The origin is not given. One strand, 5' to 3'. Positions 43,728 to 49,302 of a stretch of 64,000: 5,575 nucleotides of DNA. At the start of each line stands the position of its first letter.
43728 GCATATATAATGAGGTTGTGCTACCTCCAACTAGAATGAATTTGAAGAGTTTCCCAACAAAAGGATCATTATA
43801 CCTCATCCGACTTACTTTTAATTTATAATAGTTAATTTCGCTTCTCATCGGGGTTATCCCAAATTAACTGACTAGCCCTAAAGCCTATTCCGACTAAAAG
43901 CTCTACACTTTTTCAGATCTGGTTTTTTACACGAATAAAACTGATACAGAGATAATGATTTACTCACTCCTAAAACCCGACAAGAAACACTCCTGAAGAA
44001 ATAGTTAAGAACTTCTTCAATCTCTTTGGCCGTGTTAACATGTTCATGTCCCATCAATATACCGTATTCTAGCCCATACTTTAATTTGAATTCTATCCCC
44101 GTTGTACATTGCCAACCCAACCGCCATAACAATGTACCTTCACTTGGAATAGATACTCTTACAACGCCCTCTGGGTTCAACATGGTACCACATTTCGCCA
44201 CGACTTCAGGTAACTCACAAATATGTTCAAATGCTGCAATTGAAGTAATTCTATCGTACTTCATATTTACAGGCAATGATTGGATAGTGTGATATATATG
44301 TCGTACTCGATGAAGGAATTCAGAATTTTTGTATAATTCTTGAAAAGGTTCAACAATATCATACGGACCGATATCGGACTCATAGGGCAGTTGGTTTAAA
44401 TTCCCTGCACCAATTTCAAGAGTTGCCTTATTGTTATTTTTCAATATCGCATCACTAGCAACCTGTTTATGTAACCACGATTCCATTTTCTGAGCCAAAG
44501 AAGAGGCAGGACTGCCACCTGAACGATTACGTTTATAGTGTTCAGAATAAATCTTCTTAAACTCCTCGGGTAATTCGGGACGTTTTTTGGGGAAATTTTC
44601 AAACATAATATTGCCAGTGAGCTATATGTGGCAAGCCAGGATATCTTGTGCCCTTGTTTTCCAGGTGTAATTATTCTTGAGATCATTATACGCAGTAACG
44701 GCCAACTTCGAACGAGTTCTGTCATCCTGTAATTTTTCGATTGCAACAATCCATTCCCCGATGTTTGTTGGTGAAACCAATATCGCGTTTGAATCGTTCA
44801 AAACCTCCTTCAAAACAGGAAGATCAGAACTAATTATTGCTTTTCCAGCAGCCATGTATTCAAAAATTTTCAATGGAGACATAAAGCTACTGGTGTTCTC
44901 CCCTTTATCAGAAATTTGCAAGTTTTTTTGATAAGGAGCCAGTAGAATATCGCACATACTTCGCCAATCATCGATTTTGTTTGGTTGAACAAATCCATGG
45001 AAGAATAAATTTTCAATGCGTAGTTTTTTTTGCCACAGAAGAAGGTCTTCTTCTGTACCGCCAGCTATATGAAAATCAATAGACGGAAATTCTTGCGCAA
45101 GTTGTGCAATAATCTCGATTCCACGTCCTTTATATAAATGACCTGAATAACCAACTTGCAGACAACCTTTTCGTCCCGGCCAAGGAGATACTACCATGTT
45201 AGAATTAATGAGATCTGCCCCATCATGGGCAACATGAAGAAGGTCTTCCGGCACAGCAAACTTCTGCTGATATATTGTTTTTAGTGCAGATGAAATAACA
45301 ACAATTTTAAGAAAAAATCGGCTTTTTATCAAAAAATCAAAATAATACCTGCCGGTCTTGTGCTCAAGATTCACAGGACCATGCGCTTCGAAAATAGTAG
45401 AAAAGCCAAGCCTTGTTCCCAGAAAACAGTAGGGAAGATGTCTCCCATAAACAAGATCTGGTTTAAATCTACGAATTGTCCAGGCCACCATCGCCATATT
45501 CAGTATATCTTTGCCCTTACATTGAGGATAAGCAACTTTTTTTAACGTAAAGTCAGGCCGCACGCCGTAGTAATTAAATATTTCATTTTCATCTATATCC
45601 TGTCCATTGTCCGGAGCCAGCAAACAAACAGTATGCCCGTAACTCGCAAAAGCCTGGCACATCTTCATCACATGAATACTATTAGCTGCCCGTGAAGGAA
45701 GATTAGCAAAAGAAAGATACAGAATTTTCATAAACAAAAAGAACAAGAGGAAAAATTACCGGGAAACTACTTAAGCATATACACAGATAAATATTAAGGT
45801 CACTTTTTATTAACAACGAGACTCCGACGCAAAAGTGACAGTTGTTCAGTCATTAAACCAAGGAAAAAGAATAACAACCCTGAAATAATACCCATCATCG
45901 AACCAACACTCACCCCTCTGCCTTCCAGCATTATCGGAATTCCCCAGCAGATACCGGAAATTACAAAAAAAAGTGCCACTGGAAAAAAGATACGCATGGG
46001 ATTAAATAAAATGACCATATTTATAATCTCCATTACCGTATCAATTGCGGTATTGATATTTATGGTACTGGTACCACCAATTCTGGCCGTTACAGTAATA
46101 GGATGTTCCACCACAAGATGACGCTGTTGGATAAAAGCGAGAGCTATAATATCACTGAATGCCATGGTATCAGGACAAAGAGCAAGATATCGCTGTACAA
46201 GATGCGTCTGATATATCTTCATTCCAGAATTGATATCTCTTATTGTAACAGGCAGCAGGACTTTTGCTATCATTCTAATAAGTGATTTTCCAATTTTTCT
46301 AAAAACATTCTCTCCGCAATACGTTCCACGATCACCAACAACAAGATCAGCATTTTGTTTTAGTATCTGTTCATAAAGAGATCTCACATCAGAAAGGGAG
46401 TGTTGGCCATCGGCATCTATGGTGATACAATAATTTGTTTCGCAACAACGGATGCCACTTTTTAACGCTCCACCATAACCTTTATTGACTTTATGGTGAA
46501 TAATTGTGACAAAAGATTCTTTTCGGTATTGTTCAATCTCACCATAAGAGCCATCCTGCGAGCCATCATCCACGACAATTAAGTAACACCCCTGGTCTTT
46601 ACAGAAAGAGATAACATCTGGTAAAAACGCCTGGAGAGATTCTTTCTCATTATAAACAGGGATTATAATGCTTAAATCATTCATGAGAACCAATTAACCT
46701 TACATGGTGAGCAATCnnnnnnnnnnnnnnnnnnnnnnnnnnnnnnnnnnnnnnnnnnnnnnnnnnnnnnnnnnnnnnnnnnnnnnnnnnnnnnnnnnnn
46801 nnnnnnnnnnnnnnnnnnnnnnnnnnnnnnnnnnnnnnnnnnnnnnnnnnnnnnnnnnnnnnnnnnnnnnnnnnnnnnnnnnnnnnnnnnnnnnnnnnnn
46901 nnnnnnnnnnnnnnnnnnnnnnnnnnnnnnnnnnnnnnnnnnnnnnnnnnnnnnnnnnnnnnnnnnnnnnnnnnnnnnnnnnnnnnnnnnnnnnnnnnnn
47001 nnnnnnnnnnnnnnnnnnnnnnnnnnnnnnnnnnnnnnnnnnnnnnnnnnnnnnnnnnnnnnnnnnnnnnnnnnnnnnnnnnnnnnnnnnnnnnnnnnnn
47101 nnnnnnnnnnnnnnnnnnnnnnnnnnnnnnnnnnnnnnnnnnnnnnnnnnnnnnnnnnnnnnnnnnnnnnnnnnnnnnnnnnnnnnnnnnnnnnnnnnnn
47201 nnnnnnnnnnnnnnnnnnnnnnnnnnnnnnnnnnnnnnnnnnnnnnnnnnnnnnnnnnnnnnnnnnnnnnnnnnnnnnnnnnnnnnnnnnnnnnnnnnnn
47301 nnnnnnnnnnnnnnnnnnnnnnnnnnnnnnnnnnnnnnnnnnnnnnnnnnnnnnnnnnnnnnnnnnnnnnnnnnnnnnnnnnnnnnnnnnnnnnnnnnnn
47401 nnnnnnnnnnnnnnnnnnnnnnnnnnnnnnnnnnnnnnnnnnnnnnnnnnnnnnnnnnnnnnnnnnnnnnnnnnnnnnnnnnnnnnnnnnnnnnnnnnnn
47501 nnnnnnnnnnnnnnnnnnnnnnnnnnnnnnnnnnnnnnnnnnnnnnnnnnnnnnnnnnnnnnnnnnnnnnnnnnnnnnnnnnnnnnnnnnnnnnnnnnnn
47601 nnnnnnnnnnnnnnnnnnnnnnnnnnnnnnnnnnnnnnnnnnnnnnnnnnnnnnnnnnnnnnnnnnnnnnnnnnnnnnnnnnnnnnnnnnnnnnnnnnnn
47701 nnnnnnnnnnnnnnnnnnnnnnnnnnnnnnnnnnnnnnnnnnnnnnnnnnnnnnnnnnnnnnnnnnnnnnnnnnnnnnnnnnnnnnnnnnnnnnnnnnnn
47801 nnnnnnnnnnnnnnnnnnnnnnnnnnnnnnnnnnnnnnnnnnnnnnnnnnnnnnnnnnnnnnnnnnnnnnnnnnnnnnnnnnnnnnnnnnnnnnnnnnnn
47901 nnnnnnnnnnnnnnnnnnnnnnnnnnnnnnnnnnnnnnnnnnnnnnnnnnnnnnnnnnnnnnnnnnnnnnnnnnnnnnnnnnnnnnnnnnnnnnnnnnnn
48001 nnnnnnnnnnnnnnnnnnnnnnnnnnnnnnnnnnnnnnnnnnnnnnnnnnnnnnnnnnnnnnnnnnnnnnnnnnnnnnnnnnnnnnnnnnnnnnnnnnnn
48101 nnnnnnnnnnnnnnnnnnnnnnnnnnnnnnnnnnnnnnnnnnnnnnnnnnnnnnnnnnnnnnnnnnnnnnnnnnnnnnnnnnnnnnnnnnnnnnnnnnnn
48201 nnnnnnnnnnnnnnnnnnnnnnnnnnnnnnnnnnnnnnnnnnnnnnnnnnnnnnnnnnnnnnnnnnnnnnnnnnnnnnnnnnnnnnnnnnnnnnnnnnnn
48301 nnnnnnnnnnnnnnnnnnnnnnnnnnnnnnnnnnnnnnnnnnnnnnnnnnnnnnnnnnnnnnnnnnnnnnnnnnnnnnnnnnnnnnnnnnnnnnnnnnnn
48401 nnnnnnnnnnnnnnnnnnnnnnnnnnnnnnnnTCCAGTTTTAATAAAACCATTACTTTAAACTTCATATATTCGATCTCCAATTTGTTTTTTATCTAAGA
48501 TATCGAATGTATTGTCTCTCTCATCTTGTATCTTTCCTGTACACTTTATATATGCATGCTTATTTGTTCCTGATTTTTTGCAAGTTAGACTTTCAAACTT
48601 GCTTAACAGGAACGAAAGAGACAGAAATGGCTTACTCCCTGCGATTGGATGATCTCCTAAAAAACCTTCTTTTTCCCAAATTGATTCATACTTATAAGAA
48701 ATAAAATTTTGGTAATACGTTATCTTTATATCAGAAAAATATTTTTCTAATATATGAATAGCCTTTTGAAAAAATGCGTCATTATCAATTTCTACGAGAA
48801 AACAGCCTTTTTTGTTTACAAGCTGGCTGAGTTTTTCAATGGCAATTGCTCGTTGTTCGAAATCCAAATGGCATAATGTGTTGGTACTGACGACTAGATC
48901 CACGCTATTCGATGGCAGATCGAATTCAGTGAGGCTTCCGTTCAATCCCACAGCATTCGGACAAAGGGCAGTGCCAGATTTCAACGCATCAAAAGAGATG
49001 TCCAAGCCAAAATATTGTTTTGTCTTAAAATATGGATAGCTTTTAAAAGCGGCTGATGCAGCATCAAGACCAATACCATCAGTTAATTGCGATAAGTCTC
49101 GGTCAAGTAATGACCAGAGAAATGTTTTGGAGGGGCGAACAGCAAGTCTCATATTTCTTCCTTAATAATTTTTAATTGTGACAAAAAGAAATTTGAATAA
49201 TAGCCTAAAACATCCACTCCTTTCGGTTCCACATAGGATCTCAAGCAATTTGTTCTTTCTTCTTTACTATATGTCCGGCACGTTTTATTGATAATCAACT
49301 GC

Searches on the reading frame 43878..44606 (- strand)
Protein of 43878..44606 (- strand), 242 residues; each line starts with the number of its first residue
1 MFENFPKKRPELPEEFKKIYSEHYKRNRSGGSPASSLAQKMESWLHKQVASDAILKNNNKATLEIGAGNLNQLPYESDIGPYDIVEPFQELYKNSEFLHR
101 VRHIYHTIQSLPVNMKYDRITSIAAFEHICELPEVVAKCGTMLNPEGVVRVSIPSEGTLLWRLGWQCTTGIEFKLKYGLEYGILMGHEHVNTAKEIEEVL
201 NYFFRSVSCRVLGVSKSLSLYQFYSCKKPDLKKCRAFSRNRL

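Call 25: search_protein_families(library=pfam, proteins=[window:43878-44606:-], max_evalue=0.00001)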
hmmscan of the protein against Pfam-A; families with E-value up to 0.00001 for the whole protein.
window:43878-44606:- (242 aa): 0 families

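Call 57: search_protein_families(library=pfam, proteins=[window:43878-44606:-], max_evalue=10)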
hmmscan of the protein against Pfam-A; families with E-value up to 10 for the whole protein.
window:43878-44606:- (242 aa): 3 families
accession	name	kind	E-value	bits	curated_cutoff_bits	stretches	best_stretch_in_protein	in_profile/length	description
PF13489.12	Methyltransf_23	-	0.00076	19.7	27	1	56-156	20-121/164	Methyltransferase domain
PF08241.18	Methyltransf_11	-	0.0072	17.4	21.2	1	85-149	27-93/95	Methyltransferase domain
PF08242.18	Methyltransf_12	-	0.0074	17.4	30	1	100-149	50-98/98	Methyltransferase domain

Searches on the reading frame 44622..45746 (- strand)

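Call 6: search_protein_families(library=pfam, proteins=[window:44622-45746:-])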
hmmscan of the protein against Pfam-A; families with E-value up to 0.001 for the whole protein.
window:44622-45746:- (374 aa): 5 families
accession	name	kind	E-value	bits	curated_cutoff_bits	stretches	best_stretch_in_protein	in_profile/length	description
PF13692.12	Glyco_trans_1_4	-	1.3e-14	55.1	27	1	210-342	21-142/142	Glycosyl transferases group 1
PF00534.26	Glycos_transf_1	-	8e-13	48.7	26.4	1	202-348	22-165/172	Glycosyl transferases group 1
PF13439.12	Glyco_transf_4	-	1.4e-11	45.2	28.5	1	24-179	6-168/170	Glycosyltransferase Family 4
PF13524.12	Glyco_trans_1_2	-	8.2e-11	42.5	25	1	212-371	5-144/144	Glycosyl transferase-like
PF13477.12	Glyco_trans_4_2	-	4.4e-05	24.1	23.4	1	20-124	7-109/139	Glycosyl transferase 4-like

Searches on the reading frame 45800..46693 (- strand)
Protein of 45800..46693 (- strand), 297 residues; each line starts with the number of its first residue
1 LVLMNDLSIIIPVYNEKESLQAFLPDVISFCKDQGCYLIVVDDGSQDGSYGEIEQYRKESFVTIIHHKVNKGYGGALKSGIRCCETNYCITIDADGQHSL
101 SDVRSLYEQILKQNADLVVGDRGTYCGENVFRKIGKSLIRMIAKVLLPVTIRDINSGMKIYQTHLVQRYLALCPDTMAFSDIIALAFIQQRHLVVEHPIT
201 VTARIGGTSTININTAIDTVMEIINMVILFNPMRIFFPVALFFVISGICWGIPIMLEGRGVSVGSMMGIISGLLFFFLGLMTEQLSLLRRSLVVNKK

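Call 6: search_protein_families(library=pfam, proteins=[window:45800-46693:-])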
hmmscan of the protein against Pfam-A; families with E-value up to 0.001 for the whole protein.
window:45800-46693:- (297 aa): 2 families
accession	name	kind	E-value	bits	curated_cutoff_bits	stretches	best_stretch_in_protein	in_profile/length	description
PF00535.33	Glycos_transf_2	-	6.6e-28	98.2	23.3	1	8-161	1-159/168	Glycosyl transferase family 2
PF10111.15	Glyco_tranf_2_2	-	2e-05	24.6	27.3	1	8-104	1-100/276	Glycosyltransferase like family 2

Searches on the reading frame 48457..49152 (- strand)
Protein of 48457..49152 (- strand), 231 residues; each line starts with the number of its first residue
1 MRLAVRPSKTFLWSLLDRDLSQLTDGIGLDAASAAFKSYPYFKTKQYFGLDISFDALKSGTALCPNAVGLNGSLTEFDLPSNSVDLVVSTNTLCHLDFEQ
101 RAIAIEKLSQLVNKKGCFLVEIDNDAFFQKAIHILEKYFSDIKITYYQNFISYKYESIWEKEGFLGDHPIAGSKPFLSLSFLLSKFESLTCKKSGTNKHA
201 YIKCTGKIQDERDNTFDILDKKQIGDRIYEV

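Call 6: search_protein_families(library=pfam, proteins=[window:48457-49152:-])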
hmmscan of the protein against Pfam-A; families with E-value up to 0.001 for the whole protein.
window:48457-49152:- (231 aa): 3 families
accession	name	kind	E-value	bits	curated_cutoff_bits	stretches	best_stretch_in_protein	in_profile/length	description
PF08241.18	Methyltransf_11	-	1.5e-08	35.6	21.2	1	34-119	12-94/95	Methyltransferase domain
PF13649.12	Methyltransf_25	-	8.8e-07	30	27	1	42-116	19-97/97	Methyltransferase domain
PF08242.18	Methyltransf_12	-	1.9e-05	25.7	30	1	40-118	16-98/98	Methyltransferase domain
